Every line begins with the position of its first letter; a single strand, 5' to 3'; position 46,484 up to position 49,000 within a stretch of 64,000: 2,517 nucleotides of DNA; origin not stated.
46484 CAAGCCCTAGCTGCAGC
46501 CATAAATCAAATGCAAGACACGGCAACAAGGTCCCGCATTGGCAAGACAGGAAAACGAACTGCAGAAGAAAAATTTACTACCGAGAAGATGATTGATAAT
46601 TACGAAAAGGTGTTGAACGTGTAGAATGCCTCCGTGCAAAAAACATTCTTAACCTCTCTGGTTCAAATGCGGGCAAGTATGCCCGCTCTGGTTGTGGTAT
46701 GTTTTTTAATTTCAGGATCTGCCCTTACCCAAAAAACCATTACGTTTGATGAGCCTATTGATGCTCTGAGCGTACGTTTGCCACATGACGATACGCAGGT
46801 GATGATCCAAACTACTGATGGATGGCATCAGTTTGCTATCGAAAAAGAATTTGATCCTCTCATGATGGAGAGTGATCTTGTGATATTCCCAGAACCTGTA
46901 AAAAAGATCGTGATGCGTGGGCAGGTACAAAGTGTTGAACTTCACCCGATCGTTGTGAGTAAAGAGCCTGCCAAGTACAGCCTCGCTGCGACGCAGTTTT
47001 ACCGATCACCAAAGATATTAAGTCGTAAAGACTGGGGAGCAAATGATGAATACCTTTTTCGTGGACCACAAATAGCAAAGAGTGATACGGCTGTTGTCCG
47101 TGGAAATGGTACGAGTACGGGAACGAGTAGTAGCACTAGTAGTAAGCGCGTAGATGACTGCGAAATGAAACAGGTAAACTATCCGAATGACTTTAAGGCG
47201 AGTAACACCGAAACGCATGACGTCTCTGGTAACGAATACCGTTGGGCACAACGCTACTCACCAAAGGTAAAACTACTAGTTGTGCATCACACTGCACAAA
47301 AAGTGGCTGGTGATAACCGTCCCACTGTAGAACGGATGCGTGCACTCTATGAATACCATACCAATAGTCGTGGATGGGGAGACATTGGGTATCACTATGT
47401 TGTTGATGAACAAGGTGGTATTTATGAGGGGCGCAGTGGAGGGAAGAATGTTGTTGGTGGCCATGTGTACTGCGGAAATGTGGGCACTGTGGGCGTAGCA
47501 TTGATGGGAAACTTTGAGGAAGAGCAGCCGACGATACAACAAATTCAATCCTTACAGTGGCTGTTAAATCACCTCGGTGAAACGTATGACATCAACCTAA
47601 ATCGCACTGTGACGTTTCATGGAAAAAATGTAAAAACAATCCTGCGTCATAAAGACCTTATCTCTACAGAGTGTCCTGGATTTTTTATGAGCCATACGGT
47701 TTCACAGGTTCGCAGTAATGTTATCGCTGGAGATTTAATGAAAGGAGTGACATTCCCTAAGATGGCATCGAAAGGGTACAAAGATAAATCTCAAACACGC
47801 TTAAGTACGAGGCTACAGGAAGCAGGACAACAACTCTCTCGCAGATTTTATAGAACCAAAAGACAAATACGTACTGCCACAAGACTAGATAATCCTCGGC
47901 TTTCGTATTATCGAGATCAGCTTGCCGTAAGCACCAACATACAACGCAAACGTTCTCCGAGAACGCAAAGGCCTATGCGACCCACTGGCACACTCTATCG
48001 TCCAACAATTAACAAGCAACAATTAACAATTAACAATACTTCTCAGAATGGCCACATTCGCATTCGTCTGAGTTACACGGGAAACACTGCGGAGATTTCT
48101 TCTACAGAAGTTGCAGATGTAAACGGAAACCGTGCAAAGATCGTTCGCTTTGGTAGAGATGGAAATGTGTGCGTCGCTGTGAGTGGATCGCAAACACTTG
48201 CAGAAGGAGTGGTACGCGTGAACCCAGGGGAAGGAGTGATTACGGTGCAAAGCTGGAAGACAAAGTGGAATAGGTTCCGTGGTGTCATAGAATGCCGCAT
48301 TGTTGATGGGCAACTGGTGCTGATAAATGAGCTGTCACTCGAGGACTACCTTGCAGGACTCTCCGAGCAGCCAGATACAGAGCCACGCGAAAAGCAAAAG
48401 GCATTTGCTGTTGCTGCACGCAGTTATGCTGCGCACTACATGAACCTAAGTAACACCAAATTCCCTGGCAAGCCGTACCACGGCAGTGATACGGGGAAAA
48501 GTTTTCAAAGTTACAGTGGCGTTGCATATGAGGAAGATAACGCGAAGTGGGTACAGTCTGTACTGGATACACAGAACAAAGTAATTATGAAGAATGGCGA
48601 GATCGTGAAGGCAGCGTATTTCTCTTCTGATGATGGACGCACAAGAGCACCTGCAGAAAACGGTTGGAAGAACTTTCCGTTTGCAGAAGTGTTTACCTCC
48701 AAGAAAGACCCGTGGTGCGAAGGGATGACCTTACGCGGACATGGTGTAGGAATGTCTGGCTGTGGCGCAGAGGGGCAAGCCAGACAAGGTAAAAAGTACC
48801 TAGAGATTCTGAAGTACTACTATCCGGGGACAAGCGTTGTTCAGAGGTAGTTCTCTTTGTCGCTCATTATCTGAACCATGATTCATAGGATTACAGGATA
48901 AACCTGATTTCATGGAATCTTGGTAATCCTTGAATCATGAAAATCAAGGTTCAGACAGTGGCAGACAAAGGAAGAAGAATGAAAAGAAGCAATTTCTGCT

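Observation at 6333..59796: Window-wide pattern: intergenic spacers filled with inverted pairs of short tandem heptamer arrays with locus-specific unit sequence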

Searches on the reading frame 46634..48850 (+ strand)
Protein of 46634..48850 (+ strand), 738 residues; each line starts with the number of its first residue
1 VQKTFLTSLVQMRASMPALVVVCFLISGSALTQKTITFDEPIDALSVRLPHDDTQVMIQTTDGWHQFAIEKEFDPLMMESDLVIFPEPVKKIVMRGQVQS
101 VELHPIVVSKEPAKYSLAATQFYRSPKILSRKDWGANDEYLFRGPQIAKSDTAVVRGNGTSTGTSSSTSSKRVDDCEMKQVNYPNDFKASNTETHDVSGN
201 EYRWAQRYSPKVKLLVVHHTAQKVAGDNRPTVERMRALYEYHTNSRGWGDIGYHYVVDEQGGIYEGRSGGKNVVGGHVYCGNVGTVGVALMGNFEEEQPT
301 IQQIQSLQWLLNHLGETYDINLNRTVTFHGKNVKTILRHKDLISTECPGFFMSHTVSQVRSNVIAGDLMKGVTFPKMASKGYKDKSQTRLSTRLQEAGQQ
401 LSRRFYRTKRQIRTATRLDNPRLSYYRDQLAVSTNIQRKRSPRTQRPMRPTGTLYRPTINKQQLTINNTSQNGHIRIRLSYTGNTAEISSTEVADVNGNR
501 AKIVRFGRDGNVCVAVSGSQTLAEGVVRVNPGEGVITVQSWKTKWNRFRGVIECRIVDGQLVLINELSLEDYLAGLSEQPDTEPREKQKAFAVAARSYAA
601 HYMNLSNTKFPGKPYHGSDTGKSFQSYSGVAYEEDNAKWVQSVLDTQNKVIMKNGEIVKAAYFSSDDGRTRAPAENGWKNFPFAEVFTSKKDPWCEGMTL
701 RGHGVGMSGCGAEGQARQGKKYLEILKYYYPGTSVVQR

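Call 43: search_protein_families(library=pfam, proteins=[window:46634-48850:+])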
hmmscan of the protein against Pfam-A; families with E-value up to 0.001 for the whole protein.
window:46634-48850:+ (738 aa): 2 families
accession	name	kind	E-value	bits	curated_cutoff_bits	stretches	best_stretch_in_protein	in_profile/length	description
PF01510.30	Amidase_2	-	3.2e-18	66.7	26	1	211-349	4-130/131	N-acetylmuramoyl-L-alanine amidase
PF08486.15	SpoIID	-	9.7e-12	45.8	23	1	559-652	3-96/97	Stage II sporulation protein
